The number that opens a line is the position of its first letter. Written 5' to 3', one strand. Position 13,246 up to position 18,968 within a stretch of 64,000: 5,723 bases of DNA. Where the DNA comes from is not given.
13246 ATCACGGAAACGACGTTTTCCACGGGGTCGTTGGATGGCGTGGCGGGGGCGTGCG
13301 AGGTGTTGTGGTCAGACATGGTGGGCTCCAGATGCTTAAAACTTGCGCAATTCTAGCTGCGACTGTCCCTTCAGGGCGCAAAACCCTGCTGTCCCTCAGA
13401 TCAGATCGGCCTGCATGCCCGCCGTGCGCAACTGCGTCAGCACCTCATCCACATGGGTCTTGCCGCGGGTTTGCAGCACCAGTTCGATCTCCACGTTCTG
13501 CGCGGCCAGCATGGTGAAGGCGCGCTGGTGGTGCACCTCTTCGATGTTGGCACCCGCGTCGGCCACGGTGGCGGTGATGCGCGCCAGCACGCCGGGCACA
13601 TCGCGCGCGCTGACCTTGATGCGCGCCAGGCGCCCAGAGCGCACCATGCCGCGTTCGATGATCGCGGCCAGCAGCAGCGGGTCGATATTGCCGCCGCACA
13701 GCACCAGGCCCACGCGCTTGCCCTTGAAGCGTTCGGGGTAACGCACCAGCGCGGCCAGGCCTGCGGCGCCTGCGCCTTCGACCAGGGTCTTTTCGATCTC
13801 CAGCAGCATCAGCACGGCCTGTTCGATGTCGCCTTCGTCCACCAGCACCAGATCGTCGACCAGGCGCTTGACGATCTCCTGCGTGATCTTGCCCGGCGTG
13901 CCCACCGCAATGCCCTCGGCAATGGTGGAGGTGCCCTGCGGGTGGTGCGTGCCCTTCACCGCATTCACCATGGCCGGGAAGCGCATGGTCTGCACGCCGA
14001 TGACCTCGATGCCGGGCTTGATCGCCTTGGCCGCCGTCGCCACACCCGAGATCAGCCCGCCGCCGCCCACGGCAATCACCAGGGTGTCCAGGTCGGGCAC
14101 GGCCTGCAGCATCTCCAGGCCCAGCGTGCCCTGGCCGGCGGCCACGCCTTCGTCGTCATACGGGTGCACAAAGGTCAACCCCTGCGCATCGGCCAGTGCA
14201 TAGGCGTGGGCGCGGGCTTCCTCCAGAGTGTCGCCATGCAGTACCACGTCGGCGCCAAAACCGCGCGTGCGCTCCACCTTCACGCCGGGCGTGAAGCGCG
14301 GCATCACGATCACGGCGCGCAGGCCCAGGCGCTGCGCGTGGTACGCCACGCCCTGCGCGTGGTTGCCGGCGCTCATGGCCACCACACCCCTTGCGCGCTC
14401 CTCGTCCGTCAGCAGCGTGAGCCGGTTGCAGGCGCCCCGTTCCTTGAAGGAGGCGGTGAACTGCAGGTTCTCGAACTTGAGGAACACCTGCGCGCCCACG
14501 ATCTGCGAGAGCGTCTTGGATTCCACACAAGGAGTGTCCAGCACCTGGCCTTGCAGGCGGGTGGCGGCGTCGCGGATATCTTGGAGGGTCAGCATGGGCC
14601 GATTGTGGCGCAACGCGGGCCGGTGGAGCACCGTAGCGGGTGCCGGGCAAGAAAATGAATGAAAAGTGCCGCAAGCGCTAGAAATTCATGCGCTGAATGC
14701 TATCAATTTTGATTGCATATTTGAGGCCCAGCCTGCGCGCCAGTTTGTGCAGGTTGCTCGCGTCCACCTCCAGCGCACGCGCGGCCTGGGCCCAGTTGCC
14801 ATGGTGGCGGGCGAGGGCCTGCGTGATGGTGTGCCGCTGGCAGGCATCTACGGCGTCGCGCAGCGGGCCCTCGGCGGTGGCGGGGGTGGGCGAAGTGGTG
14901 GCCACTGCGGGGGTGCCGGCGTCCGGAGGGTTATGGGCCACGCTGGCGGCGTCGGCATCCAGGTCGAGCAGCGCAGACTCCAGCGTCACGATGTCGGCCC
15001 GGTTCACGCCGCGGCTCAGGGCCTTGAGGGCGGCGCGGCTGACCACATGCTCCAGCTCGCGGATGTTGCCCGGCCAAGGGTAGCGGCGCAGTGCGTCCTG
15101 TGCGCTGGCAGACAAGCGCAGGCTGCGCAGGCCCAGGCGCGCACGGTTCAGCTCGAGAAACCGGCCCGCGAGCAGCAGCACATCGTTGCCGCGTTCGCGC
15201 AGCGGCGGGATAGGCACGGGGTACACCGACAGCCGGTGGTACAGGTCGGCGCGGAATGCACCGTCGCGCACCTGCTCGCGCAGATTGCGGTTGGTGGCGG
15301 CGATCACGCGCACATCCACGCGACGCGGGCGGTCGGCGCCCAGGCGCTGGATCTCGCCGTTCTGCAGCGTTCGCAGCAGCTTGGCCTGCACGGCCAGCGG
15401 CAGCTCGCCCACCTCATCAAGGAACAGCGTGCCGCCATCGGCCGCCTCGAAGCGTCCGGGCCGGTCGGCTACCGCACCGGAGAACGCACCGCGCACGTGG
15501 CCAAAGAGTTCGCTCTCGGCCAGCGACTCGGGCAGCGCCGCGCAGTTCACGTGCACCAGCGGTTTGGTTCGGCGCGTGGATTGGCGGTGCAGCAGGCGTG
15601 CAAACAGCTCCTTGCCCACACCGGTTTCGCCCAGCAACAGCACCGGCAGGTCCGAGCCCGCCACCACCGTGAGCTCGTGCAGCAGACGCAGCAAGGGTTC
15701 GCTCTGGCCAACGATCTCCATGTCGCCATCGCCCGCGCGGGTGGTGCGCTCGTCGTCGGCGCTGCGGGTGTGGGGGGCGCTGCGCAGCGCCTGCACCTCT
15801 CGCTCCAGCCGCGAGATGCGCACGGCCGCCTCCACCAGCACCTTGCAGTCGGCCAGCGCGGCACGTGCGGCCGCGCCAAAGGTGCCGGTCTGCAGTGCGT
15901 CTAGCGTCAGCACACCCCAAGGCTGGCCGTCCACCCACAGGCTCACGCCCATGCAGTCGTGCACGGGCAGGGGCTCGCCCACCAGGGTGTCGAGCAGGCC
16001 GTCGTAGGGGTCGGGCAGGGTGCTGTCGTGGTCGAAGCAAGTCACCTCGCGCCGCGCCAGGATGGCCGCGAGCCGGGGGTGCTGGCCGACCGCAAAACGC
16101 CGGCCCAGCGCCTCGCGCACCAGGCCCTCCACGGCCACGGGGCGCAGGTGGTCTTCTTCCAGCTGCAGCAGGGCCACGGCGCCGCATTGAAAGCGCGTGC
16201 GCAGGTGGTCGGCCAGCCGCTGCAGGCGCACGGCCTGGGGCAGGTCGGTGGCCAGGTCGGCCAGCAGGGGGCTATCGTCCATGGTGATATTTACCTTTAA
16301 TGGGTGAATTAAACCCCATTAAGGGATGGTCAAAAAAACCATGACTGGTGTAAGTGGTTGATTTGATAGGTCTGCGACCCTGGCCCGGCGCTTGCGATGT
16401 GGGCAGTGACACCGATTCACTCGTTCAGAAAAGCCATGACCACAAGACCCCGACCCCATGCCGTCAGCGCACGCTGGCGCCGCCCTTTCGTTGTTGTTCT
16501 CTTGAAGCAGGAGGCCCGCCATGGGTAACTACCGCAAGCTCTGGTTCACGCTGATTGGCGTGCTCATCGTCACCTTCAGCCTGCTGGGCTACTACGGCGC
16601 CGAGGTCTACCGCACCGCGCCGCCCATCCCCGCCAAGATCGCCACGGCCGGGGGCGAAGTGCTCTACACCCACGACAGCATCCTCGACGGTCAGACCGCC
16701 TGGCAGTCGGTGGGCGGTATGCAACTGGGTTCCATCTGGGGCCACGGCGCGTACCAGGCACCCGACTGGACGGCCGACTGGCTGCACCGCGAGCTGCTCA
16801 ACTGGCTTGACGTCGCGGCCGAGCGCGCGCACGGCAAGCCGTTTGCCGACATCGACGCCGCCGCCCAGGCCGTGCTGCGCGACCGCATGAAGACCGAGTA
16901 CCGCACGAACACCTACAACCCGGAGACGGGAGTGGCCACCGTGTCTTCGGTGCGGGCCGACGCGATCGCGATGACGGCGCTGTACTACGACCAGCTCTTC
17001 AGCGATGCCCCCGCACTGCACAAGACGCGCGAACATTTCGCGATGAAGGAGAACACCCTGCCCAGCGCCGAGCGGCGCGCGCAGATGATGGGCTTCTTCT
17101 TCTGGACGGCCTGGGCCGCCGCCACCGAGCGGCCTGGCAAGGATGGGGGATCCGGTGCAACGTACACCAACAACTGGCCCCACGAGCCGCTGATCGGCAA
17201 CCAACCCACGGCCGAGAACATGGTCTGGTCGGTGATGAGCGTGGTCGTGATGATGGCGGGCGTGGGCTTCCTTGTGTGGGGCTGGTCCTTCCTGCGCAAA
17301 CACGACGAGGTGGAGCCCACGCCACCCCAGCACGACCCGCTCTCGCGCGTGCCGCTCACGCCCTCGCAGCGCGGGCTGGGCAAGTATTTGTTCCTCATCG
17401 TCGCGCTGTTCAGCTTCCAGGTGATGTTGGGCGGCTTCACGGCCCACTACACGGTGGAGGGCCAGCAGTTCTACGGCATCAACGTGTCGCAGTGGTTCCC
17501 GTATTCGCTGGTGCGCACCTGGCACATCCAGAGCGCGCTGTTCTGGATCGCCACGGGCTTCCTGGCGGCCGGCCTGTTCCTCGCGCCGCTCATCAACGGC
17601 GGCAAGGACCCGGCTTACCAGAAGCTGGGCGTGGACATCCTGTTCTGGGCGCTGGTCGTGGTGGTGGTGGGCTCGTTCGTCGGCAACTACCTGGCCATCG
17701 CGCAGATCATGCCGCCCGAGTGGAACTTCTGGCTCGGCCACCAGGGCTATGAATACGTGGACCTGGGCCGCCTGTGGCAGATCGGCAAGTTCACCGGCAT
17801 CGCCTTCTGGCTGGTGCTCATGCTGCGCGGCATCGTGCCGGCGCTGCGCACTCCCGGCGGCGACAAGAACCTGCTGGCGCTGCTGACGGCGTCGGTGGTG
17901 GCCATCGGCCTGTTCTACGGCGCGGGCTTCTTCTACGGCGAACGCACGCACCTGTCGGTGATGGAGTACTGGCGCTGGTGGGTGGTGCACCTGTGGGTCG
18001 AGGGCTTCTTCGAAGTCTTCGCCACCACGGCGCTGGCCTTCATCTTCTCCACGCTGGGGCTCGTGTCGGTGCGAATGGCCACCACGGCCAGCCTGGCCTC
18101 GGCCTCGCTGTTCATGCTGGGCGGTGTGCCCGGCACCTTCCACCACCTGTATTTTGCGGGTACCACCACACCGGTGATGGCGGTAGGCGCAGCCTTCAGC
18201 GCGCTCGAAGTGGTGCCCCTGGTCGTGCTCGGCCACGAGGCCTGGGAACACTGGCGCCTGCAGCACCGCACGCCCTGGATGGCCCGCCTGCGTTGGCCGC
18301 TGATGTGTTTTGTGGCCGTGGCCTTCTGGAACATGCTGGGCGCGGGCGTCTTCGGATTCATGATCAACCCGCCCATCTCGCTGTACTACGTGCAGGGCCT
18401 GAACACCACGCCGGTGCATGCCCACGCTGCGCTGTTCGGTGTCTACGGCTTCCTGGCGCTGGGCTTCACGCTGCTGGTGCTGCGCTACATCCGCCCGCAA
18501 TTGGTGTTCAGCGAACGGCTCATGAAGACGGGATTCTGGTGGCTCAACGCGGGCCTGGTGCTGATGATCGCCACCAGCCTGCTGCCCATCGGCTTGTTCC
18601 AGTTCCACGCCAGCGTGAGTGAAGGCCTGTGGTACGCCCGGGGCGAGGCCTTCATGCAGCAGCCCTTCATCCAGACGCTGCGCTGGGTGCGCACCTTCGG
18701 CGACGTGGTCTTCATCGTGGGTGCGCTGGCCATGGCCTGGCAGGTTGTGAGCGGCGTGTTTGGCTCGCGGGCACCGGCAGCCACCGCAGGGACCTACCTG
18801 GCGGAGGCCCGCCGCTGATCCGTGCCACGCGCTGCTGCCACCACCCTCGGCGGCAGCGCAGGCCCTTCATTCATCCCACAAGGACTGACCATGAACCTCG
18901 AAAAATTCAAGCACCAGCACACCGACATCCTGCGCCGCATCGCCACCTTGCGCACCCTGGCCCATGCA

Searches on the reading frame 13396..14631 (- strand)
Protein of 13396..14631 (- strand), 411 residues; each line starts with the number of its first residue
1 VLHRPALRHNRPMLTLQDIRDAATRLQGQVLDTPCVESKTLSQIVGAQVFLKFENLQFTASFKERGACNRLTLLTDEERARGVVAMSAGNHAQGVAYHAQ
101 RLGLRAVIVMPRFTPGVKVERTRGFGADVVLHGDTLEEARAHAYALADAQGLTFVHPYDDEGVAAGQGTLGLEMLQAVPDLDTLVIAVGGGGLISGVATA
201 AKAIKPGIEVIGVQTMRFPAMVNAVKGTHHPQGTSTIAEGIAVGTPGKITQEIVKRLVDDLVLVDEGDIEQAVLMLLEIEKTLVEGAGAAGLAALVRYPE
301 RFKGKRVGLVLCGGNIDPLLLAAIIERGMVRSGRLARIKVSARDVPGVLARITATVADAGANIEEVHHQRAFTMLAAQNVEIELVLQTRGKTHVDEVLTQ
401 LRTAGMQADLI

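Call 42: search_protein_families(library=ncbifam, max_evalue=1e-10, proteins=[window:13396-14631:-])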
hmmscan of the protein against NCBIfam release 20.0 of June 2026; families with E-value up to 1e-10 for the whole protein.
window:13396-14631:- (411 aa): 29 families (the best 25 are shown)
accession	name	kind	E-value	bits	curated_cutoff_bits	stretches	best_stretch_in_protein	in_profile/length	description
NF005600.0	PRK07334.1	equivalog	2.5e-203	675.1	496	1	10-409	6-405/408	threonine ammonia-lyase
TIGR01127.1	ilvA_1Cterm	equivalog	5.7e-131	437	378.75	1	33-407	1-377/380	threonine ammonia-lyase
NF006389.0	PRK08638.1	equivalog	1.8e-98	329.5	453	1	13-327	8-326/333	bifunctional threonine ammonia-lyase/L-serine ammonia-lyase TdcB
NF005292.0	PRK06815.1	equivalog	1.4e-88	297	371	1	16-317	5-309/320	threonine/serine dehydratase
TIGR01124.1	ilvA_2Cterm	equivalog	4.3e-85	286.2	411.3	1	29-407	14-391/499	threonine ammonia-lyase, biosynthetic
NF006674.0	PRK09224.1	subfamily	6.3e-85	285.8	577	1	31-407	24-399/508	threonine ammonia-lyase IlvA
NF005680.0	PRK07476.1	equivalog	1.1e-84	284.2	413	1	13-327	4-322/326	hydroxyectoine utilization dehydratase EutB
NF005454.0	PRK07048.1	equivalog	7.2e-81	271.8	452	1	12-324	5-319/324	threo-3-hydroxy-L-aspartate ammonia-lyase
NF006390.0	PRK08639.1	equivalog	1.2e-78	265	421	1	12-352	5-351/418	threonine ammonia-lyase IlvA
TIGR02991.1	ectoine_eutB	equivalog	1.2e-77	261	413.35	1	15-325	2-315/317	hydroxyectoine utilization dehydratase EutB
NF009130.0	PRK12483.1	subfamily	2.3e-75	254.1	801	1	29-407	34-412/521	threonine ammonia-lyase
TIGR02079.1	THD1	equivalog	2.1e-73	247.5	440.55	1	17-369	1-360/410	threonine ammonia-lyase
NF006094.0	PRK08246.1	subfamily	7e-70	235.9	331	1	13-319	4-307/310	serine/threonine dehydratase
NF045641.2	BHydaspDhtseBhcB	equivalog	4.7e-67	226.3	550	1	15-317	3-306/312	beta-hydroxyaspartate dehydratase BhcB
NF004771.0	PRK06110.1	equivalog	1.1e-61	208.7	317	1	13-327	2-318/323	threonine dehydratase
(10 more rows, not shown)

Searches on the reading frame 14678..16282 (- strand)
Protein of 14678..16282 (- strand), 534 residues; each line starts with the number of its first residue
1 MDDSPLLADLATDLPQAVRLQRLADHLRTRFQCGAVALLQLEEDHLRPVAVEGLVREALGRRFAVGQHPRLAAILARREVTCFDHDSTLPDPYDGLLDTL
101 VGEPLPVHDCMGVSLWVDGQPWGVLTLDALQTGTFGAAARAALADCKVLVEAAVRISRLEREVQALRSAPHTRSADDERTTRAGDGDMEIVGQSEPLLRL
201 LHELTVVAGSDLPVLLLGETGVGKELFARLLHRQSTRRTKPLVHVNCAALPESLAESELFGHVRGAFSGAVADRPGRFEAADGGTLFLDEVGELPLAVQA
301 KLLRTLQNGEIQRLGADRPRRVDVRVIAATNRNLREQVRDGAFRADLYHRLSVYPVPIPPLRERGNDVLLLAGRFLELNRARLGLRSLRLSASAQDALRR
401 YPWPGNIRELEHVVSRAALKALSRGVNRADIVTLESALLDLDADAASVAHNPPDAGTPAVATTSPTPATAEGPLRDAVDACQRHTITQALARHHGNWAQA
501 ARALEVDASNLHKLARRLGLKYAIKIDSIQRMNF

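Call 42: search_protein_families(library=ncbifam, max_evalue=1e-10, proteins=[window:14678-16282:-])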
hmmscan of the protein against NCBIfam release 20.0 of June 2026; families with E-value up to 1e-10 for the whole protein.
window:14678-16282:- (534 aa): 25 families
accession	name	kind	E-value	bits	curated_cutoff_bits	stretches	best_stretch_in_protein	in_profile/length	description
NF003451.0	PRK05022.1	equivalog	1.4e-218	726.8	476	1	5-521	11-511/512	nitric oxide reductase transcriptional regulator NorR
TIGR01817.1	nifA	equivalog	6.3e-103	345.3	528.85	1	111-507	112-516/534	nif-specific transcriptional activator NifA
NF038308.1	RNA_repair_RtcR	equivalog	3.4e-92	310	650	1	175-521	167-523/530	RNA repair transcriptional activator RtcR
TIGR01818.1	ntrC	equivalog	7e-91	305.3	558.6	1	173-513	118-458/463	nitrogen regulation protein NR(I)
TIGR02915.1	PEP_resp_reg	equivalog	5.1e-88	295.8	502.6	1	145-521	107-445/445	PEP-CTERM-box response regulator transcription factor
NF050807.1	TransRegFlbDCaul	equivalog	4.7e-83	279.5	750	1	189-509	119-429/454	sigma-54-dependent transcriptional regulator FlbD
TIGR02974.1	phageshock_pspF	equivalog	4.7e-83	279.2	443.55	1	190-517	1-335/336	phage shock protein operon transcriptional activator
NF008469.0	PRK11361.1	equivalog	2.5e-81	273.7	714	1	127-509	92-445/461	acetoacetate metabolism transcriptional regulator AtoC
NF041552.1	TF_PrdR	equivalog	3.7e-80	269.9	795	1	186-512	265-570/577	sigma-54 dependent transcriptional regulator PrdR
TIGR02329.1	propionate_PrpR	equivalog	5.6e-80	269.5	499.2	1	151-511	180-520/526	propionate catabolism operon regulatory protein PrpR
NF011958.0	PRK15429.1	equivalog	8.6e-78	262.6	830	1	185-425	376-614/692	formate hydrogenlyase transcriptional activator FlhA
NF041906.1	V4R_TF_MobR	exception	3.6e-76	256.8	999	1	188-448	232-487/544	phenol degradation transcriptional regulator MobR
NF049963.1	RespRegFlgRCampy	domain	2.7e-75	253.8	750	1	185-430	131-376/429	fla regulon two-component system response regulator FlgR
NF041946.1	LuxO_transreg_Vib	equivalog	9.6e-75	252.1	800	1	165-513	111-455/463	quorum-sensing sigma-54 dependent transcriptional regulator LuxO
NF007689.0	PRK10365.1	equivalog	1e-73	248.7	760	1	167-419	119-370/441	sigma-54-dependent response regulator transcription factor ZraR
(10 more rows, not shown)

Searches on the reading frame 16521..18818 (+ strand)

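Call 42: search_protein_families(library=ncbifam, max_evalue=1e-10, proteins=[window:16521-18818:+])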
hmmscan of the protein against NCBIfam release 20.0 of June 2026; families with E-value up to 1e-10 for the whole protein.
window:16521-18818:+ (765 aa): 0 families

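Call 78: search_protein_families(library=pfam, max_evalue=0.00001, proteins=[window:16521-18818:+])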
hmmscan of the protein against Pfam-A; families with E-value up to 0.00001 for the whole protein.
window:16521-18818:+ (765 aa): 2 families
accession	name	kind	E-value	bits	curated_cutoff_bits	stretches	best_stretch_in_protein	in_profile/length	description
PF22085.1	NorB_cytochrome_c-like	-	3.4e-67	226.7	29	1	37-221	1-181/181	Nitric oxide reductase subunit B, cytochrome c-like domain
PF00115.25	COX1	-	1.9e-58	198.8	34.8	1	288-730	5-436/436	Cytochrome C and Quinol oxidase polypeptide I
